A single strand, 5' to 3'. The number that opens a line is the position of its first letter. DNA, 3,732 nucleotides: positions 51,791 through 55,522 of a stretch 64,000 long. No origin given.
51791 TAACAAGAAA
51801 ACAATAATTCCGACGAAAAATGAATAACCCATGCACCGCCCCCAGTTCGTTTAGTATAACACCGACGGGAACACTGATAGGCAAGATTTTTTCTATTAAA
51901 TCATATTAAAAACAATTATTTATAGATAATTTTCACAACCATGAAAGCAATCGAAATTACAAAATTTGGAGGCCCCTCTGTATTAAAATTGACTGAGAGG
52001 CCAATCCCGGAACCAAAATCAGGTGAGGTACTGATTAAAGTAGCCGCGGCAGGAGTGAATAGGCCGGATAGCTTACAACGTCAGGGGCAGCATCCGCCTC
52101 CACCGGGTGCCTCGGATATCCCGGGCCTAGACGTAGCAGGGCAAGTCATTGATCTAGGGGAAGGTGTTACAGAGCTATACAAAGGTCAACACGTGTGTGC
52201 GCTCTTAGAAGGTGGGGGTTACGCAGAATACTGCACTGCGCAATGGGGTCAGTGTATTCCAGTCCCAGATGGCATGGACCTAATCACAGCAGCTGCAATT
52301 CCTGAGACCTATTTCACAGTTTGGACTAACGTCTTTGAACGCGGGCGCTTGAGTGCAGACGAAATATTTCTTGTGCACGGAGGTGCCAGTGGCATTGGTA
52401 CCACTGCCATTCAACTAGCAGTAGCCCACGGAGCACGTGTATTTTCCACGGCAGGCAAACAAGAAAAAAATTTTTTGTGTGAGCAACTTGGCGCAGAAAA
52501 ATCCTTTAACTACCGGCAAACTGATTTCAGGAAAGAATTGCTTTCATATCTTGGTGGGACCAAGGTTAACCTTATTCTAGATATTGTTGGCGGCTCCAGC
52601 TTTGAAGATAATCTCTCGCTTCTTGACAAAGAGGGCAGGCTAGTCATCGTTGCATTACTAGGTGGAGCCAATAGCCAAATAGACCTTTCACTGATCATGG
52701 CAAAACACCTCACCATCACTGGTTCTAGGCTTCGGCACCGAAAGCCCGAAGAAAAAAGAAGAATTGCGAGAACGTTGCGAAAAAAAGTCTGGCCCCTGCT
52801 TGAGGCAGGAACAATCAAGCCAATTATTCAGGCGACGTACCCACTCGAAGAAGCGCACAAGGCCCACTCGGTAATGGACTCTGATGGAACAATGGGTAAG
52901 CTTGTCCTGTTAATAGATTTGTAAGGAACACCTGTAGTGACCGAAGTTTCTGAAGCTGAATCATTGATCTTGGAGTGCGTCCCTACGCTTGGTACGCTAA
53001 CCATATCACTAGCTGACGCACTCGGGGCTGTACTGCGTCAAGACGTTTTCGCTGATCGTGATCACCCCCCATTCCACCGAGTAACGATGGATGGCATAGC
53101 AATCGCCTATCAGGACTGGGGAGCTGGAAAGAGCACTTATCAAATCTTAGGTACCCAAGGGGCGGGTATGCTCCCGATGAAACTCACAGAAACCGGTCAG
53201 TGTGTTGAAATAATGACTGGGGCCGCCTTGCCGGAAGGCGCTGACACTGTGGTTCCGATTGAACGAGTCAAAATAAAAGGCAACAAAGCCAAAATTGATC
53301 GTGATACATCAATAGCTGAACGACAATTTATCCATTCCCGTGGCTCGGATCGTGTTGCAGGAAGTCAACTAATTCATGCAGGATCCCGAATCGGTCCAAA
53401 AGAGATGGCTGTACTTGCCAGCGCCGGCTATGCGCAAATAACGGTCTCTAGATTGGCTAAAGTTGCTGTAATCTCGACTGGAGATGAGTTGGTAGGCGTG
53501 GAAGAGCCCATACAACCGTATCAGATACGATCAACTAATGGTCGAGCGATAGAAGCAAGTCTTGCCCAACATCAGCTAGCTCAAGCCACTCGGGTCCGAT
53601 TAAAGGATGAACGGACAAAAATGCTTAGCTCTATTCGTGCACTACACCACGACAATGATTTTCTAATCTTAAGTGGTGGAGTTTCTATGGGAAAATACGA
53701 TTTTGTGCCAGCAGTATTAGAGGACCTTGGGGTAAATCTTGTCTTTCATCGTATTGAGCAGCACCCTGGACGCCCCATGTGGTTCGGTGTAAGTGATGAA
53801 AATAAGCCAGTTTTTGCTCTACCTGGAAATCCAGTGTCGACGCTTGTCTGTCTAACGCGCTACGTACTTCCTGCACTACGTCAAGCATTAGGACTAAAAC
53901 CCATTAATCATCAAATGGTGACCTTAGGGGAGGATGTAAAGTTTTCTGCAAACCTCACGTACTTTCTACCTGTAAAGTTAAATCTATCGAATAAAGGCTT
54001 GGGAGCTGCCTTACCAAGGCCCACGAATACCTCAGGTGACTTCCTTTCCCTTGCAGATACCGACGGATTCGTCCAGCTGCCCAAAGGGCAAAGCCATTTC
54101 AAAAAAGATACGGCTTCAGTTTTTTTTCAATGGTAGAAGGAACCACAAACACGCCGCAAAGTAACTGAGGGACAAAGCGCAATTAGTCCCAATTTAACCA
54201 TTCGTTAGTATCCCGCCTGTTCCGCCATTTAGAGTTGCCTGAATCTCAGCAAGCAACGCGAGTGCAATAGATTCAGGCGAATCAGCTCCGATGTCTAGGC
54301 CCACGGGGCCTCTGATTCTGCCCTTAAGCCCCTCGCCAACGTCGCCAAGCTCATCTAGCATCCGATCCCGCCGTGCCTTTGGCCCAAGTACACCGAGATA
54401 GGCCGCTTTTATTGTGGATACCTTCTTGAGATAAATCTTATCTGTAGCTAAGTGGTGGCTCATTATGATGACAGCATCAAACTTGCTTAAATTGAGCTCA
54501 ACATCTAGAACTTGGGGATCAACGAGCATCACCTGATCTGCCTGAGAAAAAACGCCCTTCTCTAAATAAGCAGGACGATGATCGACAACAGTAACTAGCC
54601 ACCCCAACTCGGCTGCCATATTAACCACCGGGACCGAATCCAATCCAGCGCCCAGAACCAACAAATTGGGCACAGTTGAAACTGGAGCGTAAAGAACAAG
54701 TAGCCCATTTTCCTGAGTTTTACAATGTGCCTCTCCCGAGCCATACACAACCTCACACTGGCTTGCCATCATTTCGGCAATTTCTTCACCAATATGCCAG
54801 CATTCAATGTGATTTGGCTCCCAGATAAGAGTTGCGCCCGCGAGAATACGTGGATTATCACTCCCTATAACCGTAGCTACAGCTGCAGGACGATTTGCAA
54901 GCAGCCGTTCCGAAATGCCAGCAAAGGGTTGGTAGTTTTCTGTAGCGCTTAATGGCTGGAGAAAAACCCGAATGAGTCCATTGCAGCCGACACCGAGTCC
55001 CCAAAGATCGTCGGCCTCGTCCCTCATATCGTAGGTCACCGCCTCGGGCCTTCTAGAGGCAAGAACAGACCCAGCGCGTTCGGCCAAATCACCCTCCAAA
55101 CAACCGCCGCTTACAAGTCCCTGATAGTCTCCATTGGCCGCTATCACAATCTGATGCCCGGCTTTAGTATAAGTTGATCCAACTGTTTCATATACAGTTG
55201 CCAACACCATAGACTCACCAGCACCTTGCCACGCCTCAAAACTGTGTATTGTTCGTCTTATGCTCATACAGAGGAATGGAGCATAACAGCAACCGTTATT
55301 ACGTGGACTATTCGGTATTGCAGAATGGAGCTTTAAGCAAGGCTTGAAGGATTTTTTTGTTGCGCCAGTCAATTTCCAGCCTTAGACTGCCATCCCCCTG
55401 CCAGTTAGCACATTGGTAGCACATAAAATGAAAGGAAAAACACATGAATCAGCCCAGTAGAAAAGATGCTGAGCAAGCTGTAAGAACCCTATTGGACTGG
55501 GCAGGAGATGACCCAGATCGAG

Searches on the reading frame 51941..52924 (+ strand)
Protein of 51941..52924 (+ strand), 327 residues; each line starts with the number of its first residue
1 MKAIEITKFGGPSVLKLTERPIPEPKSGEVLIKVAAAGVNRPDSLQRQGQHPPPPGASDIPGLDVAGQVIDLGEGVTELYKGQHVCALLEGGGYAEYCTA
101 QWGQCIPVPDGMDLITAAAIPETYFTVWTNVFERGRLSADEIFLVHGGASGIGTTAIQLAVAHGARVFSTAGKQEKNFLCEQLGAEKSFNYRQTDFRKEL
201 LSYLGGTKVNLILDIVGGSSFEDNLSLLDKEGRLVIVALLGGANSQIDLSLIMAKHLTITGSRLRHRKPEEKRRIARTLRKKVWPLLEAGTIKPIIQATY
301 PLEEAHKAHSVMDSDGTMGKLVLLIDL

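Call 64: search_protein_families(library=pfam, proteins=[window:51941-52924:+], max_evalue=0.000001)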
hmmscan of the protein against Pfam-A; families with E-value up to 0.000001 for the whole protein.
window:51941-52924:+ (327 aa): 3 families
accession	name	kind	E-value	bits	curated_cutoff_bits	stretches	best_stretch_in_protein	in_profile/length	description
PF00107.32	ADH_zinc_N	-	9.4e-26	90.7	31.8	1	151-271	1-119/129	Zinc-binding dehydrogenase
PF13602.12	ADH_zinc_N_2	-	5.2e-21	76.4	27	1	183-323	1-134/134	Zinc-binding dehydrogenase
PF08240.17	ADH_N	-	1.7e-16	60.8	23.5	1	27-110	2-104/104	Alcohol dehydrogenase GroES-like domain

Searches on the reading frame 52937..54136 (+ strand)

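Call 64: search_protein_families(library=pfam, proteins=[window:52937-54136:+], max_evalue=0.000001)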
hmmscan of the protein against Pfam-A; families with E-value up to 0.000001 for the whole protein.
window:52937-54136:+ (399 aa): 3 families
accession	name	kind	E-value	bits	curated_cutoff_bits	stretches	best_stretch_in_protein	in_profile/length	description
PF03453.22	MoeA_N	-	6.1e-39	133.7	30.8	1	3-164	2-160/160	MoeA N-terminal region (domain I and II)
PF00994.29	MoCF_biosynth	-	8.6e-26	90.8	26.6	1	177-315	1-143/144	Probable molybdopterin binding domain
PF03454.20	MoeA_C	-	3.6e-09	37.2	22.1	1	328-387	2-60/72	MoeA C-terminal region (domain IV)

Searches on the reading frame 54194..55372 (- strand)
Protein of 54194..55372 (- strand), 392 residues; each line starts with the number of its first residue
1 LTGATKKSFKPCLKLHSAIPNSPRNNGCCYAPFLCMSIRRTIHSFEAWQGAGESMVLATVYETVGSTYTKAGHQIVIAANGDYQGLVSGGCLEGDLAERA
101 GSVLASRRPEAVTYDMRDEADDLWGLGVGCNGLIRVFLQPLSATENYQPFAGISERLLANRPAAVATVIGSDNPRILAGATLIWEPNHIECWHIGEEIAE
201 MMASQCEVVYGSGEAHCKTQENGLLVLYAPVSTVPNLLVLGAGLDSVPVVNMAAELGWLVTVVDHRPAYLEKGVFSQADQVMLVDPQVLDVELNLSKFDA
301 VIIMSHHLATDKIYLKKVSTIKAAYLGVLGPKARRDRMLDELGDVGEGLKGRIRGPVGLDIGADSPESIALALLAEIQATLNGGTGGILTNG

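Call 64: search_protein_families(library=pfam, proteins=[window:54194-55372:-], max_evalue=0.000001)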
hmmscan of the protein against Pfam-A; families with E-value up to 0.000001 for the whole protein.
window:54194-55372:- (392 aa): 2 families
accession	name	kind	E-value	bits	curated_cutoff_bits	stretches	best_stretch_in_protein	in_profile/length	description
PF13478.12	XdhC_C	-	1.3e-29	103.7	29.7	1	237-377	1-125/125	XdhC Rossmann domain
PF02625.21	XdhC_CoxI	-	8.9e-22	77.2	24.3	1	48-115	1-68/68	XdhC and CoxI family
